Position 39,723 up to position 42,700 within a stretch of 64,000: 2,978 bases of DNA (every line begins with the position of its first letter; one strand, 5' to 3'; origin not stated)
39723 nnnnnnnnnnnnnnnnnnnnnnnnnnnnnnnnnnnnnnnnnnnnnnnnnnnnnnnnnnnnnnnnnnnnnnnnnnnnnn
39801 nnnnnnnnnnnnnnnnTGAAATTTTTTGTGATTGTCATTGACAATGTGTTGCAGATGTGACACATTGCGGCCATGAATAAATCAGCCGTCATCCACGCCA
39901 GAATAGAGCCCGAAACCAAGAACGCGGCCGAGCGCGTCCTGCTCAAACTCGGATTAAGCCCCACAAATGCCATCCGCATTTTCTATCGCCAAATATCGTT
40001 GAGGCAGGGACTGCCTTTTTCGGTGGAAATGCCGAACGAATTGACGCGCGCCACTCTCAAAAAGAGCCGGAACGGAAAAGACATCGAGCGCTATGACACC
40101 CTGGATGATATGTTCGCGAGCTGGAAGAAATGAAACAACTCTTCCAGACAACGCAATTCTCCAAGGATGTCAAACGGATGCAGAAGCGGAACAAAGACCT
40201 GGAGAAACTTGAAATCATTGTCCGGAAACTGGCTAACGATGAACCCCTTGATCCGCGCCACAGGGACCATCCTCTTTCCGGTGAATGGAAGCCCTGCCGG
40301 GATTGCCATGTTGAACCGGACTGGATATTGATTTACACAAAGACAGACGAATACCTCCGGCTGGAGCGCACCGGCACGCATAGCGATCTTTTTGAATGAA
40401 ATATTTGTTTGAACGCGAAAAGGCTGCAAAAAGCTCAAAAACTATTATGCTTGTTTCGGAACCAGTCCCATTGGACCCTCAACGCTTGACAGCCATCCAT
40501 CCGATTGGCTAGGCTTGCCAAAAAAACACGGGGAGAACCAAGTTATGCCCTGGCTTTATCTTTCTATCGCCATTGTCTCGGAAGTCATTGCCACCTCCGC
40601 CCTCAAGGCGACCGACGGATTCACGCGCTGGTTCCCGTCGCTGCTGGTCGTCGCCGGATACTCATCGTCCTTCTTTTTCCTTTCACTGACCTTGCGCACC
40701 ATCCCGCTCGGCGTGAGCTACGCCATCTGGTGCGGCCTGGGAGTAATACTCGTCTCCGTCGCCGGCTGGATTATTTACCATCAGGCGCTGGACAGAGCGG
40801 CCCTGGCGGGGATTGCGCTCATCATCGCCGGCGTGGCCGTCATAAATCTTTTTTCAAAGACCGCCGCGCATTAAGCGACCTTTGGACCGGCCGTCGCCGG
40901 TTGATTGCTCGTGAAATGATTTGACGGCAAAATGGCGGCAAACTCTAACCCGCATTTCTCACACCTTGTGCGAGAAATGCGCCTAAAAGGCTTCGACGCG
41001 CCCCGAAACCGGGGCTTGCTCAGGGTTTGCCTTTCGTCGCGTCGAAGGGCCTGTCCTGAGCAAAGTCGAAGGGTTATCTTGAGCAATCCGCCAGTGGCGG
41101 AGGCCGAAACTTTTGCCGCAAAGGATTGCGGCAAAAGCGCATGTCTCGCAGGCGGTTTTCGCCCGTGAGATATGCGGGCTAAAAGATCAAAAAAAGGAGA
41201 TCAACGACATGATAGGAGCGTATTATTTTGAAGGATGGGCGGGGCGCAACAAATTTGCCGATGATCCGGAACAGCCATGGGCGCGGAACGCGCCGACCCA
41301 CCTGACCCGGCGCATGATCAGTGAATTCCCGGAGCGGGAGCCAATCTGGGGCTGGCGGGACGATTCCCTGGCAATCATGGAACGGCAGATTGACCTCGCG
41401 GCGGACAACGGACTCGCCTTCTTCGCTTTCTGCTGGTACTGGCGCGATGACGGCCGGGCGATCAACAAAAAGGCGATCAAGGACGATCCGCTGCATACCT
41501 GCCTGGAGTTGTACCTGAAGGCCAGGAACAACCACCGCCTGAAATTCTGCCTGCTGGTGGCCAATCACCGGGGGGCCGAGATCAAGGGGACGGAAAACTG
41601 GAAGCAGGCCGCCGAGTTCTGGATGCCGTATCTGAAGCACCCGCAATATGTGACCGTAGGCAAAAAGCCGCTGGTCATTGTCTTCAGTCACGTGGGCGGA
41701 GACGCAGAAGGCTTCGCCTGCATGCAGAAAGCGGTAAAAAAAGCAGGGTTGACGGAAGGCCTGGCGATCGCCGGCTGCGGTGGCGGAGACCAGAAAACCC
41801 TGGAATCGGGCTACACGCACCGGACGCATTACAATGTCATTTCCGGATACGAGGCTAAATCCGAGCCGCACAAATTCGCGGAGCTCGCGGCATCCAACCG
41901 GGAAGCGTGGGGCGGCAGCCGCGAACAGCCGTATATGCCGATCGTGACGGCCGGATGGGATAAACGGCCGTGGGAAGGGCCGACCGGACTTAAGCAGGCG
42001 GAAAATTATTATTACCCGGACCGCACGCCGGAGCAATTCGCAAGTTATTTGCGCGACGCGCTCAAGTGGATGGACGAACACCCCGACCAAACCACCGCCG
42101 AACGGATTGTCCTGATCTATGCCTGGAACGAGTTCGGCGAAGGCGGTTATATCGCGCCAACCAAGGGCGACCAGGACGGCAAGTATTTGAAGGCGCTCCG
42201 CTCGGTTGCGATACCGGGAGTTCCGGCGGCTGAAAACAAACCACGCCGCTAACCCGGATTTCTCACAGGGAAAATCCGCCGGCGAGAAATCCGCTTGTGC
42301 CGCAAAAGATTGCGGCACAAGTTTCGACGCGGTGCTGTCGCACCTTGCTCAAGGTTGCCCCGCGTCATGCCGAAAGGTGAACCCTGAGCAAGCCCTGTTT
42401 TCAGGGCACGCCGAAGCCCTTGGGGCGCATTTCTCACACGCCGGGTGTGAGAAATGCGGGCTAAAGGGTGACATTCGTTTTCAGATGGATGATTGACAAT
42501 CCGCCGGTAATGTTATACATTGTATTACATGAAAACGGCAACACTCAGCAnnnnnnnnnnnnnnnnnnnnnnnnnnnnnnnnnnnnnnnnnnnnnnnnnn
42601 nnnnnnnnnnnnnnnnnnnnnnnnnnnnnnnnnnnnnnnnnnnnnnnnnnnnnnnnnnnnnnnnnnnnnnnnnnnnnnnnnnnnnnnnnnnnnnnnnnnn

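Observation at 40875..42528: A GH99/WbsX-like gene is bracketed by two ~230-nt multi-hairpin repeat clusters that share sequence modules: structured RNA family or cassette boundaries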

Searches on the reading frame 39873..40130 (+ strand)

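Call 12: search_protein_families(library=pfam, proteins=[window:39873-40130:+])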
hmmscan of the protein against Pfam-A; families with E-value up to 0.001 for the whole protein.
window:39873-40130:+ (86 aa): 1 family
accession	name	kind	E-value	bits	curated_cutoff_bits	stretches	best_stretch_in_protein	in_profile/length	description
PF04221.18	RelB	-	2.8e-14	53.2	22.4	1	5-75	2-74/82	RelB antitoxin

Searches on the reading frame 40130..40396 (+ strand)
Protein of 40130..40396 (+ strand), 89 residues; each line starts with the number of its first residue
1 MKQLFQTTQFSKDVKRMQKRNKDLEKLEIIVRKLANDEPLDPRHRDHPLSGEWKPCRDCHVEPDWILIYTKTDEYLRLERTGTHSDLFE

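Call 12: search_protein_families(library=pfam, proteins=[window:40130-40396:+])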
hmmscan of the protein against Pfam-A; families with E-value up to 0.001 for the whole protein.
window:40130-40396:+ (89 aa): 2 families
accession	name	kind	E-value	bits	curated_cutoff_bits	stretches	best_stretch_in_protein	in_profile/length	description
PF15738.11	YafQ_toxin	-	7.4e-35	119.6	30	1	4-89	3-88/88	Bacterial toxin of type II toxin-antitoxin system, YafQ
PF05016.21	ParE_toxin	-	2.7e-06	28.3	23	1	6-85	3-86/89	ParE toxin of type II toxin-antitoxin system, parDE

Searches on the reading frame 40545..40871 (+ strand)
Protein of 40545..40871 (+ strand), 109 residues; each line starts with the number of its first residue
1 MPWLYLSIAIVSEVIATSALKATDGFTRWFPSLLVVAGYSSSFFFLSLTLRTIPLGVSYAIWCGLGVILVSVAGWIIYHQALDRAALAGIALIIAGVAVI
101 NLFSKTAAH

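Call 12: search_protein_families(library=pfam, proteins=[window:40545-40871:+])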
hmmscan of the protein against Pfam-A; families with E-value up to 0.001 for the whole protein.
window:40545-40871:+ (109 aa): 2 families
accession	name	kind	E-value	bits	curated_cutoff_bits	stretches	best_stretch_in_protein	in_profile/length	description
PF00893.25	Multi_Drug_Res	-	3.8e-30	104.7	23.7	1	1-93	1-93/93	Small Multidrug Resistance protein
PF10639.15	TMEM234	-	0.00014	22.4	30.1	1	33-100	46-112/113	Putative transmembrane family 234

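Call 27: find_encoding_contigs(protein=window:40545-40871:+, flank=4000, max_places=10)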
Protein window:40545-40871:+ (109 aa): 4 contigs read that carry it; 4 places shown.
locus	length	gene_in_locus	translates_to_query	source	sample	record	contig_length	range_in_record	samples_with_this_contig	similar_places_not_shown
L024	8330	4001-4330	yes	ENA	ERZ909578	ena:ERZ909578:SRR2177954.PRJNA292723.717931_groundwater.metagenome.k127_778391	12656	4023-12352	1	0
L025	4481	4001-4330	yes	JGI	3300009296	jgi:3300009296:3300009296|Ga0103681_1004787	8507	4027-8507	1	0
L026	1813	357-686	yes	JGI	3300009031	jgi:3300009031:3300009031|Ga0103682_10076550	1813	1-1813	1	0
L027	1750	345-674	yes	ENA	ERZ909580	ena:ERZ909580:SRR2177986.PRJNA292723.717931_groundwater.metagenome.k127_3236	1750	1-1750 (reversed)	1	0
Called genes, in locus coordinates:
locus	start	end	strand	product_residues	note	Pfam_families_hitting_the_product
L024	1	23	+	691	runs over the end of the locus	-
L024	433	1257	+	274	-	PF01925:TauE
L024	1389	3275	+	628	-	PF07944:Beta-AFase-like_GH127_cat, PF20736:Glyco_hydro127M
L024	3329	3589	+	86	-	PF04221:RelB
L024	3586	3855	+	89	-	PF15738:YafQ_toxin, PF05016:ParE_toxin (weak)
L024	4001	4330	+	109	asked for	PF00893:Multi_Drug_Res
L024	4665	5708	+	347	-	PF14307:Glyco_tran_WbsX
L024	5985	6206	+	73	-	PF01402:RHH_1 (weak)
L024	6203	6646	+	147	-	PF01850:PIN (faint), PF13470:PIN_3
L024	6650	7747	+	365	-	PF24067:Beta-prop_BT_1020 (weak), PF13088:BNR_2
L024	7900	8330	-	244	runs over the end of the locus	?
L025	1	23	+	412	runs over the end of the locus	-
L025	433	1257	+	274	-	PF01925:TauE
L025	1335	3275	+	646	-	PF07944:Beta-AFase-like_GH127_cat, PF20736:Glyco_hydro127M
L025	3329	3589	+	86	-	PF04221:RelB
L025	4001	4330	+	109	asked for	PF00893:Multi_Drug_Res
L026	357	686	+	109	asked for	PF00893:Multi_Drug_Res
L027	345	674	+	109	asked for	PF00893:Multi_Drug_Res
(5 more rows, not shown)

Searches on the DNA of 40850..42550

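Call 57: search_rna_families(source=window, start=40850, end=42550, threshold=evalue, max_evalue=1)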
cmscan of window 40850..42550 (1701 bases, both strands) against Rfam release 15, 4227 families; matches with E-value up to 1: 0.
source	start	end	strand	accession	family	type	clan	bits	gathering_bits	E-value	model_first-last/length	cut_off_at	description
